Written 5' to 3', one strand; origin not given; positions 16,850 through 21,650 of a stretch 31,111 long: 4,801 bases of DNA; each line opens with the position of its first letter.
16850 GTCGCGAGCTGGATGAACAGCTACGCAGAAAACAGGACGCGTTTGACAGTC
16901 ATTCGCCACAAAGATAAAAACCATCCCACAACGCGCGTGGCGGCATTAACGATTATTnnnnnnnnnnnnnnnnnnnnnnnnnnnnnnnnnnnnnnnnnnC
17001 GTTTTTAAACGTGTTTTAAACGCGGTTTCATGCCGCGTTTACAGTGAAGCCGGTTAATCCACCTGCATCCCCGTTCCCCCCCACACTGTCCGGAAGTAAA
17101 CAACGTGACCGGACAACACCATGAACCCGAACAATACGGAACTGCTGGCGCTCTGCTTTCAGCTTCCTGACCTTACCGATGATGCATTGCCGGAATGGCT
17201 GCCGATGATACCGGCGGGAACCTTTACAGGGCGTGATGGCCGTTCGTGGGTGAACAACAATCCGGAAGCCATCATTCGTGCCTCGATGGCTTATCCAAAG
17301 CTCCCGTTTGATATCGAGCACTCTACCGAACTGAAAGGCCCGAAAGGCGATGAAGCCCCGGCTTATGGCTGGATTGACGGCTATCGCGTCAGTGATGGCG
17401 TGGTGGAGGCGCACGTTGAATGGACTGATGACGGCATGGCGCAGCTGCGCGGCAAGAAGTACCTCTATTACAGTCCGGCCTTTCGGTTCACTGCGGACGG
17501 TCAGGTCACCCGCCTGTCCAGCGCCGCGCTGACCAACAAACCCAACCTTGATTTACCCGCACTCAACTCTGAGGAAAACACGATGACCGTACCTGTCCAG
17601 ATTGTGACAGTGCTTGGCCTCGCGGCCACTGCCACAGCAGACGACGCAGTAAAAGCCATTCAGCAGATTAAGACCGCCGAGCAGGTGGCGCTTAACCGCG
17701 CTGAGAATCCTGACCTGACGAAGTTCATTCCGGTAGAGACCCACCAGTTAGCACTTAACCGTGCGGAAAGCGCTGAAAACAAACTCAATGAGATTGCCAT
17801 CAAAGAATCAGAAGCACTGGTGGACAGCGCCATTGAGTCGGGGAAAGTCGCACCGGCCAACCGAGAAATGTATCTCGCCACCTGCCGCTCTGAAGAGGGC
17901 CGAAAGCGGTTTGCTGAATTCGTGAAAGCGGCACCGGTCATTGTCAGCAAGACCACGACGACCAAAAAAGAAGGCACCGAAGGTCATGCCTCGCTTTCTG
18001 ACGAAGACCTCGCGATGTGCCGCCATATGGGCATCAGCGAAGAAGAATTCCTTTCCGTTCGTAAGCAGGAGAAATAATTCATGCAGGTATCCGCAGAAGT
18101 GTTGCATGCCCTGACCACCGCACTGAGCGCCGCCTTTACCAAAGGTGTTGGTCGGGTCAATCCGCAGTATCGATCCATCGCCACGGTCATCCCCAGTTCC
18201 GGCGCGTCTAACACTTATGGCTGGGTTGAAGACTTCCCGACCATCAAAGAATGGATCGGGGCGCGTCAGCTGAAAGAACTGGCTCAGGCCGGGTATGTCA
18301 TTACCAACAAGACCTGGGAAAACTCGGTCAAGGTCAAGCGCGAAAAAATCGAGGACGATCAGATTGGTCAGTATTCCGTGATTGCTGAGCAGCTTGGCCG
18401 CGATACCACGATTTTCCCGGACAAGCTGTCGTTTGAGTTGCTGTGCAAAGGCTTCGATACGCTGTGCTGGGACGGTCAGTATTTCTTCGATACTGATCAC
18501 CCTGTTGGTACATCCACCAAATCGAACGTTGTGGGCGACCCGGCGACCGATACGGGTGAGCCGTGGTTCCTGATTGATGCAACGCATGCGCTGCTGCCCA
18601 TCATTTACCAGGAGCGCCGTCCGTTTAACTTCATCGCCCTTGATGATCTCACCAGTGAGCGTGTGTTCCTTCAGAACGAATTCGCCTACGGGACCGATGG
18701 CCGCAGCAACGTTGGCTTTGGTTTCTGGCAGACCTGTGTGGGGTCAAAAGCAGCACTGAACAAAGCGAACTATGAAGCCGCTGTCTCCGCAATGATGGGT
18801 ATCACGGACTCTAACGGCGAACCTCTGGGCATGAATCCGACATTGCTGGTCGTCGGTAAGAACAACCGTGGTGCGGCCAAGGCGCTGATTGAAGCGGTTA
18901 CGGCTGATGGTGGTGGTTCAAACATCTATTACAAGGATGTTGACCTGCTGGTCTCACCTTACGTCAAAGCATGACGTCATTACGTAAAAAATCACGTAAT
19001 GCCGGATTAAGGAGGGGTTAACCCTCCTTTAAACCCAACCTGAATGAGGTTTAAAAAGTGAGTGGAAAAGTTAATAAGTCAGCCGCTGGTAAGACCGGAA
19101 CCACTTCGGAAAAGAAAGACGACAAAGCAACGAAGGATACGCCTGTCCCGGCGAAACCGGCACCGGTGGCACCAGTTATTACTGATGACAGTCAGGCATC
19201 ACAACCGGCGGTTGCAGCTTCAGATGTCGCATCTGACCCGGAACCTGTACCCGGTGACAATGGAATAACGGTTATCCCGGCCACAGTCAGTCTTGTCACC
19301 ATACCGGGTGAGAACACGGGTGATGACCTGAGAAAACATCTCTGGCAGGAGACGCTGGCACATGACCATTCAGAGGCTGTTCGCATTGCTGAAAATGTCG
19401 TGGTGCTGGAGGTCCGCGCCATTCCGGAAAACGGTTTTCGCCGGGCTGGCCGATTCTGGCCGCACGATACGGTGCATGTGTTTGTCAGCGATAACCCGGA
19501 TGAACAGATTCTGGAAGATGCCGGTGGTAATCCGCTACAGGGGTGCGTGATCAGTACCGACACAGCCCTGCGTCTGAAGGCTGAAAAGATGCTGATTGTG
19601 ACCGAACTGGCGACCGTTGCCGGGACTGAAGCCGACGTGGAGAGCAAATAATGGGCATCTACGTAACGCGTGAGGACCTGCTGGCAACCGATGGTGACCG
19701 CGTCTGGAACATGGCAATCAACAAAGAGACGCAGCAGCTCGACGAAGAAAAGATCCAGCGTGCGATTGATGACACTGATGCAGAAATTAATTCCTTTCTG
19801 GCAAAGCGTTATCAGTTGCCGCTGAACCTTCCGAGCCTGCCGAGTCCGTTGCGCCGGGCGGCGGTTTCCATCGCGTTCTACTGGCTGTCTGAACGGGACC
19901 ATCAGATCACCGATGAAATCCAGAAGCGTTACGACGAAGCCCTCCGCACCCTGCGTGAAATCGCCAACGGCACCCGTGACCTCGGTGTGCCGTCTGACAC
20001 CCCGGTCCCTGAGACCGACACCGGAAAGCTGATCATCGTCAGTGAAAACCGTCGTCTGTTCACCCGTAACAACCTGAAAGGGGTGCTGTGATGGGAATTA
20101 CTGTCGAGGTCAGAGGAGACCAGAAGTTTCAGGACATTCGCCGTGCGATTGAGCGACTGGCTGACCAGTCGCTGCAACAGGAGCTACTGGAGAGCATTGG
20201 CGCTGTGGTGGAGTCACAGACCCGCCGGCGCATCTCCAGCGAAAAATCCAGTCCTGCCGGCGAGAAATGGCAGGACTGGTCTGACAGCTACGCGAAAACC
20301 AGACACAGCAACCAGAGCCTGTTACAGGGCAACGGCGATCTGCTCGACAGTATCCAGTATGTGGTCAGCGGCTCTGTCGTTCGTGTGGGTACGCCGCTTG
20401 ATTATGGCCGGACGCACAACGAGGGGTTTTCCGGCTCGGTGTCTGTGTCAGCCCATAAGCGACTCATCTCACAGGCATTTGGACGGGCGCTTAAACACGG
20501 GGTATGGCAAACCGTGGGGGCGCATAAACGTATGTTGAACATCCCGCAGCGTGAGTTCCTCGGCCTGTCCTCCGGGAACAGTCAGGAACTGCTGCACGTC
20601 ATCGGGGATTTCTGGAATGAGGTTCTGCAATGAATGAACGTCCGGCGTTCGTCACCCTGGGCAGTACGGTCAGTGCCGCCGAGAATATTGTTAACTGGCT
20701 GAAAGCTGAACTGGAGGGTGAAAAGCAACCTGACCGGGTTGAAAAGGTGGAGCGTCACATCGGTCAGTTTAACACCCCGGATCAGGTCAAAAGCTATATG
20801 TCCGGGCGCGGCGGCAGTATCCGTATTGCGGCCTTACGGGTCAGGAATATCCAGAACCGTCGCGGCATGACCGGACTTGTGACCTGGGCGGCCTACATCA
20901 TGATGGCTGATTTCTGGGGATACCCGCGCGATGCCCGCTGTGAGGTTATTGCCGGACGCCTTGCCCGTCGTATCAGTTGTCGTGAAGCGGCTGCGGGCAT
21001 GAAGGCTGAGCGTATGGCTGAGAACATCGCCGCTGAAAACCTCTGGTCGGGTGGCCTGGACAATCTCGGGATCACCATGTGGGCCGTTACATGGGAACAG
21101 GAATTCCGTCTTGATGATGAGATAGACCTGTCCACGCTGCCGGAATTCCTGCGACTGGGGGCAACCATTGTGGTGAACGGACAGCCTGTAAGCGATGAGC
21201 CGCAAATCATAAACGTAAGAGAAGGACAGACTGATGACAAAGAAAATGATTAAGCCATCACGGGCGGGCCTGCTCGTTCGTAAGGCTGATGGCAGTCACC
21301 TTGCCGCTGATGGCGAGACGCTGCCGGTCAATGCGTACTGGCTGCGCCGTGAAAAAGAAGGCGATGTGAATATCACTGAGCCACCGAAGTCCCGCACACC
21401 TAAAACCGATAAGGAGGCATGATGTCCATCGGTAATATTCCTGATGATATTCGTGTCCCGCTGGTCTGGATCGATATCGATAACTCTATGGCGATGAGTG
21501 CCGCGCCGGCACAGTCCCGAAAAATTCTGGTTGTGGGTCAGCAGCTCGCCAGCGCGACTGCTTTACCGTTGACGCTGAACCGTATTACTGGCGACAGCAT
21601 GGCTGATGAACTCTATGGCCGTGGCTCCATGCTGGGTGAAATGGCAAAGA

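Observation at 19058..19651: GTG-initiated protein with a long low-complexity Ala/Pro/Thr-rich N-terminus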

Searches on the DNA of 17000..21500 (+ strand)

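Call 6: search_dna_similar(query=window:17000-21500:+, collection=phages, mode=near, max_rows=20)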
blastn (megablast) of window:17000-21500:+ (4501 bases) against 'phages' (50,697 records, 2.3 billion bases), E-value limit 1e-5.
Records with a match: 1; places in all: 1; records where one place covers at least 80% of the query: 0.
Best place of each record, by identity: 60-80% 1.
By first word of the organism name: Klebsiella 1.
By host as written in the record: Klebsiella pneumoniae 1.
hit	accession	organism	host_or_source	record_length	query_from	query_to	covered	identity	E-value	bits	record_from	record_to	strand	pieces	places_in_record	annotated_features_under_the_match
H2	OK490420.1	Klebsiella phage Kp4866-3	Klebsiella pneumoniae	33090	2652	3624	22%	73.6%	1e-93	351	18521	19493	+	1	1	record has no annotation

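Call 8: search_dna_similar(query=window:18081-20091:+, collection=ecoli_genomes, mode=near, max_rows=15)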
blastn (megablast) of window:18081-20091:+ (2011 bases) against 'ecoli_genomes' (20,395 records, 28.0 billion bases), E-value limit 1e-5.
Records with a match: 51; places in all: 57; records where one place covers at least 80% of the query: 5.
Genomes with a match: 50 of 5426; with a place that covers at least 80% of the query: 5. Places per genome that has any: lowest 1, median 1, highest 3. On chromosomes: 56 places; on plasmids: 1.
Best place of each record, by identity: >=99% 4; 95-99% 1; 60-80% 46.
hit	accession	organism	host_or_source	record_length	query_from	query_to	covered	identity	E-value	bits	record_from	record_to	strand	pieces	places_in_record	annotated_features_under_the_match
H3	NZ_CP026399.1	Escherichia coli strain ECONIH4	-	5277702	1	2011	100%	100.0%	0e+0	3714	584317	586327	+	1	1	Mu-like prophage major head subunit gpT family protein | hypothetical protein | gp436 family protein | phage virion morphogenesis protein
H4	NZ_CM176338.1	Escherichia coli strain CAVP776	Homo sapiens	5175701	1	2011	100%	100.0%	0e+0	3714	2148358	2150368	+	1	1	Mu-like prophage major head subunit gpT family protein | hypothetical protein | gp436 family protein | phage virion morphogenesis protein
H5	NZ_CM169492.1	Escherichia coli strain EC09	Homo sapiens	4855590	1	2011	100%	100.0%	0e+0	3709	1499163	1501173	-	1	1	Mu-like prophage major head subunit gpT family protein | hypothetical protein | gp436 family protein | phage virion morphogenesis protein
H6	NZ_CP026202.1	Escherichia coli strain ECONIH5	-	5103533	1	2011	100%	99.9%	0e+0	3698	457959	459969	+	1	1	Mu-like prophage major head subunit gpT family protein | hypothetical protein | gp436 family protein | phage virion morphogenesis protein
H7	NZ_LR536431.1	Escherichia coli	-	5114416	1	2011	100%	97.8%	0e+0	3465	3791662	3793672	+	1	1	Mu-like prophage major head subunit gpT family protein | hypothetical protein | gp436 family protein | phage virion morphogenesis protein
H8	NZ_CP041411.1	Escherichia coli strain STEC719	goat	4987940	1760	2011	13%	75.4%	2e-22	117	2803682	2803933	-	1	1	gp436 family protein | phage virion morphogenesis protein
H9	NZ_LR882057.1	Escherichia coli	Gallus gallus domesticus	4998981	1780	2011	12%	76.3%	7e-23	119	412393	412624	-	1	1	gp436 family protein | phage virion morphogenesis protein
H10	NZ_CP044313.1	Escherichia coli strain RM11911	missing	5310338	1780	2011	12%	76.3%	3e-21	113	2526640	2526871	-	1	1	gp436 family protein | phage virion morphogenesis protein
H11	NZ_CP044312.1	Escherichia coli strain RM13745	missing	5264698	1780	2011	12%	76.3%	3e-21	113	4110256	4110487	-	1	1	gp436 family protein | phage virion morphogenesis protein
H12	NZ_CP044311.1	Escherichia coli strain RM13752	missing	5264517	1780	2011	12%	76.3%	3e-21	113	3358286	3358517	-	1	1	gp436 family protein | phage virion morphogenesis protein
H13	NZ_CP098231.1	Escherichia coli strain XJ34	bovine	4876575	1780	2011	12%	76.3%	3e-21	113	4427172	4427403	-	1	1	gp436 family protein | phage virion morphogenesis protein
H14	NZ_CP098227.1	Escherichia coli strain XJ6-3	bovine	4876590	1780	2011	12%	76.3%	3e-21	113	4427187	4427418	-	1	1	gp436 family protein | phage virion morphogenesis protein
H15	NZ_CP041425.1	Escherichia coli strain STEC388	pig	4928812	1780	2011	12%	76.2%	7e-23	119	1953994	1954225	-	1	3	gp436 family protein | phage virion morphogenesis protein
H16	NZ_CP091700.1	Escherichia coli strain KFu019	river water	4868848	1780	2011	12%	76.2%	7e-23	119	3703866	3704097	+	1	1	gp436 family protein | phage virion morphogenesis protein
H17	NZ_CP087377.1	Escherichia coli strain RIVM_C019217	Homo sapiens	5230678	1780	2011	12%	76.2%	7e-23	119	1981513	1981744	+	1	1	gp436 family protein | phage virion morphogenesis protein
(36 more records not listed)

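Call 9: get_annotated_region(hit=H3, flank=3000)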
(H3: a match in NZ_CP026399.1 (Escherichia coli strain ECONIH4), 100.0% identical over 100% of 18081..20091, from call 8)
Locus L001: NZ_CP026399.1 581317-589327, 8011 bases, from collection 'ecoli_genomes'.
description: Escherichia coli strain ECONIH4 chromosome, complete genome
organism: Escherichia coli strain ECONIH4 (NCBI taxid 562)
replicon: chromosome; assembly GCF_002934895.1
host: -; source: -; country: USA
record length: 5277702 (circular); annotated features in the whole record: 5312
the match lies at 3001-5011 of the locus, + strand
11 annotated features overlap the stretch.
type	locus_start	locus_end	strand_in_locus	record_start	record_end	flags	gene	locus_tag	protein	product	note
CDS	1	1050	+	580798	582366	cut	-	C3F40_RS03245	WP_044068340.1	DUF935 domain-containing protein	-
CDS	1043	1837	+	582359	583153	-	-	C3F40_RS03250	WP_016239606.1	phage head morphogenesis protein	-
CDS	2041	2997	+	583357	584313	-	-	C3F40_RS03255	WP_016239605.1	phage protease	-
CDS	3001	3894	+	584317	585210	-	-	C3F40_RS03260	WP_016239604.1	Mu-like prophage major head subunit gpT family protein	-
CDS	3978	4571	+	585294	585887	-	-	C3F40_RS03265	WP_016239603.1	hypothetical protein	-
CDS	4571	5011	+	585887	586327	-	-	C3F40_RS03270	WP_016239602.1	gp436 family protein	-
CDS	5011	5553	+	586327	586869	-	-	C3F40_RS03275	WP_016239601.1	phage virion morphogenesis protein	-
CDS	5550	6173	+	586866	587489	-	-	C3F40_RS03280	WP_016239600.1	hypothetical protein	-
CDS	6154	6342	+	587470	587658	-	-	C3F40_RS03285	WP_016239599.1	DUF2635 domain-containing protein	-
CDS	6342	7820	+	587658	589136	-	-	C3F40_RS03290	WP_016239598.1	phage tail sheath subtilisin-like domain-containing protein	-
CDS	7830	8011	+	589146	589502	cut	-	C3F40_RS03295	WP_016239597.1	phage tail tube protein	-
